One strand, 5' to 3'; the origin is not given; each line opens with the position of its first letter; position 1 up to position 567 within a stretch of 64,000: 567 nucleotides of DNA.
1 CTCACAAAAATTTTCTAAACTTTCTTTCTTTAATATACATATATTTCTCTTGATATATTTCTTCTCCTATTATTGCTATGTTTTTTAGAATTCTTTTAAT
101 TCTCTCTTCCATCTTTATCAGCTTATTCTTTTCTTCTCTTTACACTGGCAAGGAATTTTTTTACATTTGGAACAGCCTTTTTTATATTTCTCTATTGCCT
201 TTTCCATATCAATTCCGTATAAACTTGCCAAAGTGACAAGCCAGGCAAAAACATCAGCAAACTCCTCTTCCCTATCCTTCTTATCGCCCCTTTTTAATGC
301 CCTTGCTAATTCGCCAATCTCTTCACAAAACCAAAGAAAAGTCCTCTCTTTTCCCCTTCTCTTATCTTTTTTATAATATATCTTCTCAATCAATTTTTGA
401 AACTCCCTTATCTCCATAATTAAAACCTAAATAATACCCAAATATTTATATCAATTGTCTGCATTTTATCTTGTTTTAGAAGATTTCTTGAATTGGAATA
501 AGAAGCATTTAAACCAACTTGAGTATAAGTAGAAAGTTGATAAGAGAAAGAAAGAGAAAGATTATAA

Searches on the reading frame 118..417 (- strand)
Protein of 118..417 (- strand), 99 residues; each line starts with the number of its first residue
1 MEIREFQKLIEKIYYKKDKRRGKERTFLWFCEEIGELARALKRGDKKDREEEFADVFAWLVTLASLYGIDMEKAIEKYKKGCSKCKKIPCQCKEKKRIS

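Call 62: find_encoding_contigs(protein=window:118-417:-, flank=10000, max_places=4)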
Protein window:118-417:- (99 aa): no gene with exactly this product is on record in the collection.
